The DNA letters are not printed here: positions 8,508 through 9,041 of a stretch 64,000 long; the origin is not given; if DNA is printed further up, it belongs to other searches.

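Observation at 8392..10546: Operon of small Cys/His zinc-finger-like proteins with two paralogous C2H2-type members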

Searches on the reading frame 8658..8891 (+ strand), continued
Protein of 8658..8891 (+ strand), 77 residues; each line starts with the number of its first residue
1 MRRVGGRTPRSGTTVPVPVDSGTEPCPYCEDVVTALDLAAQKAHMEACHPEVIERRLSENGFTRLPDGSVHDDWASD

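Call 47: find_encoding_contigs(protein=P0137, flank=6000, max_places=2)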
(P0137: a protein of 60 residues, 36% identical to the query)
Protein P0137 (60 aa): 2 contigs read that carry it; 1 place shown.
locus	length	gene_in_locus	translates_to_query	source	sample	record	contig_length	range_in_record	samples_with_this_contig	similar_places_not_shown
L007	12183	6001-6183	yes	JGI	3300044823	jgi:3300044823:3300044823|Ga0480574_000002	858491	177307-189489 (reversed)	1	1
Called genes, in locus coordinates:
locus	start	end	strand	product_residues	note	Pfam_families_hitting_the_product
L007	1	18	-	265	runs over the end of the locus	PF00849:PseudoU_synth_2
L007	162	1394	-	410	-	PF08245:Mur_ligase_M, PF02875:Mur_ligase_C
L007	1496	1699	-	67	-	-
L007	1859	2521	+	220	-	-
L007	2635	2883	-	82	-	PF04070:DUF378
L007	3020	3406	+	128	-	-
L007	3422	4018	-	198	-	-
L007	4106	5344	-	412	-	PF00374:NiFeSe_Hases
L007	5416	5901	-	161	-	PF01058:Oxidored_q6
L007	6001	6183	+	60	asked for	-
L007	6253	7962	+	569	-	PF01558:POR, PF01855:POR_N, PF02776:TPP_enzyme_N (weak)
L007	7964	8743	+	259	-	PF02775:TPP_enzyme_C, PF12367:PFO_beta_C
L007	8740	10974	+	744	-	PF02629:CoA_binding (weak), PF13380:CoA_binding_2, PF13607:Succ_CoA_lig, PF19045:Ligase_CoA_2, PF13549:ATP-grasp_5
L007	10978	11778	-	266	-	PF23441:SDR (weak), PF00106:adh_short, PF02737:3HCDH_N (weak), PF08659:KR, PF13561:adh_short_C2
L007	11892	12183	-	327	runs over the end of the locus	-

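Call 48: find_encoding_contigs(protein=P0013, flank=8000, max_places=3)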
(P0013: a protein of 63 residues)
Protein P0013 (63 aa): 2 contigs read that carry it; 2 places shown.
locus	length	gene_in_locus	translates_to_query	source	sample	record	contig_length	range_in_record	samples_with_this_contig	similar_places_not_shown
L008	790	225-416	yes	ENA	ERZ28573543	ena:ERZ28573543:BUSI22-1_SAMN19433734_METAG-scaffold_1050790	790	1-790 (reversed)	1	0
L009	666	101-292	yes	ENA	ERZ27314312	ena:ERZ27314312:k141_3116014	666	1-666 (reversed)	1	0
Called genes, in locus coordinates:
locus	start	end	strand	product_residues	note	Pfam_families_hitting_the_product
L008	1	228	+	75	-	?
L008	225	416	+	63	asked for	-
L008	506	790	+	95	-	?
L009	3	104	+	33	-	?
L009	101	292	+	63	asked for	-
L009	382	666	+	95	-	?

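Call 49: find_encoding_contigs(protein=P0011, flank=8000, max_places=3)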
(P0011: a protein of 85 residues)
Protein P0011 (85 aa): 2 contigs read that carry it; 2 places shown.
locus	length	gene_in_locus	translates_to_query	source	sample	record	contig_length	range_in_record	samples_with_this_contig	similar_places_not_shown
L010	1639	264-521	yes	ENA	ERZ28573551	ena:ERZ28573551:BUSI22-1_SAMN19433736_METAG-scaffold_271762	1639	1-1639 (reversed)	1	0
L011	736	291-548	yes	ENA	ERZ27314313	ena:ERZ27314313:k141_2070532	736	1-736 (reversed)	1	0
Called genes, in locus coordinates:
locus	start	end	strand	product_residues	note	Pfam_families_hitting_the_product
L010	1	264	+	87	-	?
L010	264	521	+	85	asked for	-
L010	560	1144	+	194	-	-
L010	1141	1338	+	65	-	-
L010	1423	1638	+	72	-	?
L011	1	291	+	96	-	?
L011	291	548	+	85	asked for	-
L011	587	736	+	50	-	?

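Call 50: find_encoding_contigs(protein=P0010, flank=8000, max_places=3)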
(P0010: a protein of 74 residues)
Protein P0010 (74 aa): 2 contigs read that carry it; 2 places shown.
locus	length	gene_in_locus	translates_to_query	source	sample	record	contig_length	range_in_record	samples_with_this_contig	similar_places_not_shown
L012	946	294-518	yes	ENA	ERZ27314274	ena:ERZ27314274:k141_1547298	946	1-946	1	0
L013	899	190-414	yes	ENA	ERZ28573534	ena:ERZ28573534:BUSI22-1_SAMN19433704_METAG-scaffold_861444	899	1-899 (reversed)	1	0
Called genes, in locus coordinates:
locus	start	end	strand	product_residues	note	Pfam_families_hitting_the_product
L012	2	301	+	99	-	?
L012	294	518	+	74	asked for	-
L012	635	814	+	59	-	-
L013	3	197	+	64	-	?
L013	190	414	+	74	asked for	-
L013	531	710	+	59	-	-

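Call 56: search_protein_families(library=pfam, alignment_id=A2, max_evalue=0.1)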
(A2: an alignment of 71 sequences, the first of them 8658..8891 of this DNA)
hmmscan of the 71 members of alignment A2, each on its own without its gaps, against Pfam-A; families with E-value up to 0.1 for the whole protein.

A. member 1, window:8658-8891:+ (77 aa): 2 families
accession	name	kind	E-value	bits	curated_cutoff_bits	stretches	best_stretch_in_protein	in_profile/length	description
PF18658.7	zf-C2H2_12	-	0.0079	16.3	27.3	1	26-53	21-48/64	Spin-doc zinc-finger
PF20728.2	Nairovirus_NSm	-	0.082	13.4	27.4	1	26-50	77-99/115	Nairovirus NSm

B. families by the number of members that match (of 71 scanned): 49 families (the first 25 are shown)
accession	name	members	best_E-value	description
PF18658.7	zf-C2H2_12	18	0.00054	Spin-doc zinc-finger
PF05605.18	zf-Di19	12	0.0036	Drought induced 19 protein (Di19), zinc-binding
PF24854.1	DUF7728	10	0.0082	Domain of unknown function (DUF7728)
PF23146.2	Zf_IFT144_1st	7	0.00029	IFT144, first zinc finger domain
PF13248.11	Zn_ribbon_3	4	0.013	zinc-ribbon domain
PF24460.1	DUF7575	4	0.04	Domain of unknown function (DUF7575)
PF17848.7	Zn_ribbon_ACC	3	0.037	Acetyl-CoA carboxylase zinc finger domain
PF10571.15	UPF0547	3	0.059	Uncharacterised protein family UPF0547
PF22109.2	Zn_ribbon_tTFIIB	2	0.0015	Transcription factor IIB, zinc ribbon, Trypanosome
PF23548.1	Zn_ribbon_FGT1_2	2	0.0046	FORGETTER1 second zinc ribbon domain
PF04423.19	Rad50_zn_hook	2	0.011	Rad50 zinc hook motif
PF23320.1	Zn_SUZ12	2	0.014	Polycomb protein SUZ12-like, Zn domain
PF02892.21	zf-BED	2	0.014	BED zinc finger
PF21344.3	Zn_ribbon_LysW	2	0.015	Alpha-aminoadipate carrier protein LysW-like, globular domain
PF13717.11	Zn_ribbon_4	2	0.019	zinc-ribbon domain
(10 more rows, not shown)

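Call 57: search_solved_structures(query=A2, max_evalue=10, show_alignments=2)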
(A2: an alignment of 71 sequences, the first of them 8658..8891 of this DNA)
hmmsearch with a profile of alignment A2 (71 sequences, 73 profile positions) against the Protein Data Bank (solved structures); distinct sequences matched with E-value up to 10: 49.
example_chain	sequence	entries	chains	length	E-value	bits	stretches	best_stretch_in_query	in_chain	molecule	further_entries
2elo_A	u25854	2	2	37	0.00068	22.4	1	9-39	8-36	Zinc finger protein 406 | Zinc finger protein ZFAT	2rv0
5aas_A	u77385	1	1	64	0.011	18.5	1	10-35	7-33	TAX1-BINDING PROTEIN 1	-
2m7q_A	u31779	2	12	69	0.022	17.6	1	10-35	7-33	Tax1-binding protein 1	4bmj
5k2m_E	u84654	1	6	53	0.028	17.2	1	7-21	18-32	Probable lysine biosynthesis protein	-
5apn_y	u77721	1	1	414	0.032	17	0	8-36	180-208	Cytoplasmic 60S subunit biogenesis factor REI1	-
6rzz_u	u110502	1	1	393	0.033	17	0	8-36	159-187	Cytoplasmic 60S subunit biogenesis factor REI1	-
1kls_A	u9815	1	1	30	0.044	16.6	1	10-37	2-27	ZINC FINGER Y-CHROMOSOMAL PROTEIN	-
5apo_y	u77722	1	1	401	0.057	16.2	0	9-36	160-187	CYTOPLASMIC 60S SUBUNIT BIOGENESIS FACTOR REI1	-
7znf_A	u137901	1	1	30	0.071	15.9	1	10-37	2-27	ZINC FINGER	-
1mey_C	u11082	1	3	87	0.078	15.8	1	8-31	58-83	CONSENSUS ZINC FINGER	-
1xrz_A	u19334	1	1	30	0.087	15.6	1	10-37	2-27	Zinc finger Y-chromosomal protein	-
5znf_A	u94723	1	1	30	0.094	15.5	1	10-37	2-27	ZINC FINGER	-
1klr_A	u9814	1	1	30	0.1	15.4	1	10-37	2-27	ZINC FINGER Y-CHROMOSOMAL PROTEIN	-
2mre_B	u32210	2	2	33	0.15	14.9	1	7-26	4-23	E3 ubiquitin-protein ligase RAD18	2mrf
4cvn_A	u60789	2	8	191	0.15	14.8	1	34-57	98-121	PUTATIVE ADENYLATE KINASE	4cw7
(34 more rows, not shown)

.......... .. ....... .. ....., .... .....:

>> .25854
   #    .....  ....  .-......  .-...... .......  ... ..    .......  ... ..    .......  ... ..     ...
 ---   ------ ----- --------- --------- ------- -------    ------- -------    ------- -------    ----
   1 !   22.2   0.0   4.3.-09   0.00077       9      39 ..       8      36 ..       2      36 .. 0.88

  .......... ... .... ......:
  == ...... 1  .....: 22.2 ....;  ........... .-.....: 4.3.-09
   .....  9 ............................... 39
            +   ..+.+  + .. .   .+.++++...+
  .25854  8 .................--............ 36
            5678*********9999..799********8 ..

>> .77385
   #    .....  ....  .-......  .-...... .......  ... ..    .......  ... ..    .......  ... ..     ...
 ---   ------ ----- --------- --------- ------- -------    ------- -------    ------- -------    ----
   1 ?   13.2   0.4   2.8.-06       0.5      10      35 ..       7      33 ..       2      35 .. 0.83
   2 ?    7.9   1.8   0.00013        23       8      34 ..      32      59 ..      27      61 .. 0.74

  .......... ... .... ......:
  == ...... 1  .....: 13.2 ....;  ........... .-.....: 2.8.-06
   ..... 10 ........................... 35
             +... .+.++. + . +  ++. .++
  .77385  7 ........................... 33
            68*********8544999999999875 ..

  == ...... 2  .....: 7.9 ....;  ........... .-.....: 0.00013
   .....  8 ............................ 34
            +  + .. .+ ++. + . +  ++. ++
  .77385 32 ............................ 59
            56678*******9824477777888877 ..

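Call 71: find_related_loci(query=A4, collection=metagenome_contigs, flank=10000)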
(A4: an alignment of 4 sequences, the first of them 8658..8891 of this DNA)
Query A4 (77 aa) in metagenome_contigs; peptide patterns used: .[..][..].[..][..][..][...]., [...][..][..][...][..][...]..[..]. (x = any residue, [..] = any of these).
132 stretches matched a pattern; 3 encode a relative of the query (tblastn E <= 1e-3); 3 distinct loci.
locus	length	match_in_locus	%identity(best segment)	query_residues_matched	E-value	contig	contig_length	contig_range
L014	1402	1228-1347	45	22-61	1e-6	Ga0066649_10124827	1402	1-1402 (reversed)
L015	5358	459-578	45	22-61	1e-6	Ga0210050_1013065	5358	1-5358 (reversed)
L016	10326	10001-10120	45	22-61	1e-6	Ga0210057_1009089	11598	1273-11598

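Call 72: find_related_loci(query=A4, collection=viral_contigs, flank=6000)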
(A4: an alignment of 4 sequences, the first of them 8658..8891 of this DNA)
Query A4 (77 aa) in viral_contigs; peptide patterns used: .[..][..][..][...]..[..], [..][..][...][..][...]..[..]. (x = any residue, [..] = any of these).
80 stretches matched a pattern; 1 encode a relative of the query (tblastn E <= 1e-3); 1 distinct loci.
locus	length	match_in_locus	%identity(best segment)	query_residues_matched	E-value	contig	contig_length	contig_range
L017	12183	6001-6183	44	17-77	4e-13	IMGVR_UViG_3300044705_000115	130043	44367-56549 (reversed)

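Call 90: search_dna_similar(query=P0033, collection=phages, mode=protein, max_evalue=0.1, max_rows=25)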
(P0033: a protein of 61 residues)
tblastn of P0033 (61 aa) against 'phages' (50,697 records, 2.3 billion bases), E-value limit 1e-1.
No match.

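Call 91: search_dna_similar(query=P0033, collection=plasmids, mode=protein, max_evalue=0.1, max_rows=25)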
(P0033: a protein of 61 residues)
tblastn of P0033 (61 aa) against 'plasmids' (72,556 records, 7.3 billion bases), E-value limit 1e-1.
No match.

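Call 92: fold_search(model_id=the predicted structure, library=viral)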
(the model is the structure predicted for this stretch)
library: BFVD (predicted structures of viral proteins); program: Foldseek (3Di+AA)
matches with E <= 10: 191; with E <= 0.001: 0
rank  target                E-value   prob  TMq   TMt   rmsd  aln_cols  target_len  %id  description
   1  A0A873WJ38            3.1e-01  0.54  0.31  0.09  15.6        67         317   27  (no name in the UniProt tables at hand)
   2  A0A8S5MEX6            3.8e-01  0.25  0.25  0.29  12.1        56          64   18  CHC2 zinc finger protein [Siphoviridae sp. ctYh54]
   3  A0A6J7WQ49            5.7e-01  0.15  0.29  0.13  17.7        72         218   25  Uncharacterized protein [uncultured Caudovirales phage]
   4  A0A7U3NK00            6.1e-01  0.10  0.21  0.21  10.3        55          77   13  Uncharacterized protein [Bacillus phage Kirov]
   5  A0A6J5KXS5            9.9e-01  0.12  0.25  0.11  10.1        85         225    9  HNHc domain containing protein [uncultured Caudovirales phage]
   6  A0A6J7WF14            1.1e+00  0.10  0.26  0.11  14.9        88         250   16  Uncharacterized protein [uncultured Caudovirales phage]
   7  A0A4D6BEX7            1.1e+00  0.38  0.30  0.08   7.4        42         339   21  (no name in the UniProt tables at hand)
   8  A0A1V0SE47            1.1e+00  0.14  0.32  0.13  19.1        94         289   13  C2H2-type domain-containing protein [Indivirus ILV1]
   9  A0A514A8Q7            1.1e+00  0.09  0.21  0.11   9.7        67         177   24  Uncharacterized protein [Pantoea phage Kyle]
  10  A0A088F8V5            1.1e+00  0.06  0.15  0.14  18.2        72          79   24  Uncharacterized protein [Mycobacterium phage Squirty]
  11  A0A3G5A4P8            1.2e+00  0.12  0.30  0.10  17.6        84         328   12  Uncharacterized protein [Harvfovirus sp.]
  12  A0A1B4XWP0            1.3e+00  0.04  0.18  0.13  16.0        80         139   10  Uncharacterized protein [Tenacibaculum phage pT24]
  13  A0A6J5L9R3            1.4e+00  0.11  0.24  0.08   9.8        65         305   12  Nuclease associated modular domain 3 [uncultured Caudovirales phage]
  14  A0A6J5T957            1.6e+00  0.09  0.20  0.09   8.8        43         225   19  Bacteriophage T7 tail fibre protein [uncultured Caudovirales phage]
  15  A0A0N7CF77            1.6e+00  0.08  0.22  0.15  13.2        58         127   10  Uncharacterized protein [Salmonella phage 37]
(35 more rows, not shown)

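Call 93: search_protein_families(library=pfam, proteins=[P0012, P0014, P0017, P0019, P0024, P0037, P0053, P0068, P0074, P0113], max_evalue=0.01)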
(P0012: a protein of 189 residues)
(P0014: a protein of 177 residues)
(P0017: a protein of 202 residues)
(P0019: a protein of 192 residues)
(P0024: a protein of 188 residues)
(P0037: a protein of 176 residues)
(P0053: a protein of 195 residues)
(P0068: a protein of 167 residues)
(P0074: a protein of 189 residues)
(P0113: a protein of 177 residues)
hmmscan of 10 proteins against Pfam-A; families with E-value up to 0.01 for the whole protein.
P0012 (189 aa): 0 families

P0014 (177 aa): 0 families

P0017 (202 aa): 1 family
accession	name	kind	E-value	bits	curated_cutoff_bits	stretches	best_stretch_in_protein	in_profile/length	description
PF18113.7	Rbx_binding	-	0.0037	17.5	22.1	1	151-199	6-55/71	Rubredoxin binding C-terminal domain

P0019 (192 aa): 0 families

P0024 (188 aa): 0 families

P0037 (176 aa): 0 families

P0053 (195 aa): 0 families

P0068 (167 aa): 0 families

P0074 (189 aa): 0 families

P0113 (177 aa): 0 families

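Call 94: search_protein_families(library=pfam, proteins=[P0117, P0118, P0127, P0086, P0102, P0040, P0043, P0154, P0023, P0177], max_evalue=0.01)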
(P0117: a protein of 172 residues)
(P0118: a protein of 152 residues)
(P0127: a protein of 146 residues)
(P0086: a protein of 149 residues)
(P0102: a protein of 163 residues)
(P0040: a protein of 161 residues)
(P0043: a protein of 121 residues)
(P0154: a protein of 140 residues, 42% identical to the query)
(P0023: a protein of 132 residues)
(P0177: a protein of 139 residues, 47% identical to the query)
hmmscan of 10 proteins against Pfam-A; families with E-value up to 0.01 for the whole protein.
P0117 (172 aa): 0 families

P0118 (152 aa): 1 family
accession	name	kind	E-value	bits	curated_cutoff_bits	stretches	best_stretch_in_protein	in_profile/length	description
PF05605.18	zf-Di19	-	0.0029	18.2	27.5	1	40-63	5-27/54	Drought induced 19 protein (Di19), zinc-binding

P0127 (146 aa): 0 families

P0086 (149 aa): 0 families

P0102 (163 aa): 0 families

P0040 (161 aa): 0 families

P0043 (121 aa): 0 families

P0154 (140 aa): 1 family
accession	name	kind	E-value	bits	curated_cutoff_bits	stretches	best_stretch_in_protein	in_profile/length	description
PF24854.1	DUF7728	-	0.0095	16.6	27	0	88-118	2-32/155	Domain of unknown function (DUF7728)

P0023 (132 aa): 0 families

P0177 (139 aa): 0 families

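Call 95: find_encoding_contigs(protein=P0049, flank=4000, max_places=2)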
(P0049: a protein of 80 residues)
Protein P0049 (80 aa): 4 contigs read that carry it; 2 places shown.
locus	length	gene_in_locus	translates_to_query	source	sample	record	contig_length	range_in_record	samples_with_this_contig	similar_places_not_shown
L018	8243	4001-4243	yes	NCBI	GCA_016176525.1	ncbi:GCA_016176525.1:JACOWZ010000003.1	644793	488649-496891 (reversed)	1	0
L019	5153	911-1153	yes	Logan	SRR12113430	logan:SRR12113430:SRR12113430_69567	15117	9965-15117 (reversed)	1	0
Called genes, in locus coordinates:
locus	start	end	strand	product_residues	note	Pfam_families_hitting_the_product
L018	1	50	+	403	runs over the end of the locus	PF04851:ResIII (weak), PF00270:DEAD, PF00271:Helicase_C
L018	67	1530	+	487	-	PF02463:SMC_N (weak), PF00005:ABC_tran, PF03193:RsgA_GTPase (faint), PF13191:AAA_16 (faint), PF13476:AAA_23 (faint), PF13481:AAA_25 (faint), PF13304:AAA_21 (weak), PF00005:ABC_tran, +5 more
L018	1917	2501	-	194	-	-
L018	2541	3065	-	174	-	PF00857:Isochorismatase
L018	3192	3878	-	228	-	-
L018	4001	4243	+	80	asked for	-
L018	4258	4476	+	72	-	-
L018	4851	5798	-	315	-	PF01180:DHO_dh, PF00977:His_biosynth (weak)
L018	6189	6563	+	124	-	PF13384:HTH_23 (faint), PF12728:HTH_17 (faint), PF13936:HTH_38 (faint), PF18024:HTH_50 (weak)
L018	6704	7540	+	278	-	-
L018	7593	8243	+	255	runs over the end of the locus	PF02129:Peptidase_S15 (weak), PF00561:Abhydrolase_1, PF12146:Hydrolase_4, PF12697:Abhydrolase_6 (weak), PF00326:Peptidase_S9 (weak), PF03959:FSH1 (weak), PF05448:AXE1, PF12146:Hydrolase_4 (weak), +2 more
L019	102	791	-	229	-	-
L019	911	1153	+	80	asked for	-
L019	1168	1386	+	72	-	-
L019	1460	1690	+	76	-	-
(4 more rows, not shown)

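Call 96: find_encoding_contigs(protein=P0177, flank=4000, max_places=2)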
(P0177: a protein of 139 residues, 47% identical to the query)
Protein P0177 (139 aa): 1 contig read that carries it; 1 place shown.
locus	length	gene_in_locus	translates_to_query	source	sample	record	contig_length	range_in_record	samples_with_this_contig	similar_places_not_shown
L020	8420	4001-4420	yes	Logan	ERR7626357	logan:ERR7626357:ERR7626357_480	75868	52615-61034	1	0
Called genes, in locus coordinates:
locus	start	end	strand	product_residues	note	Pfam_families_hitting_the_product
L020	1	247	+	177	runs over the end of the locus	-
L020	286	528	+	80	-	-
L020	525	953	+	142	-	-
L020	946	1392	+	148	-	-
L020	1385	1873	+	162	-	-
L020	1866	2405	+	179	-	-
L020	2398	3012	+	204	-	-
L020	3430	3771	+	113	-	PF19563:DUF6085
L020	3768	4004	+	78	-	-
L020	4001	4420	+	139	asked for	-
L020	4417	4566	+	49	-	-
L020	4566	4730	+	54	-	-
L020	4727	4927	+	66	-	-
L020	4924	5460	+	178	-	-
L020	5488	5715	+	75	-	-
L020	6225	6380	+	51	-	-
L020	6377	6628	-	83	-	-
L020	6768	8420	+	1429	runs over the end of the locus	-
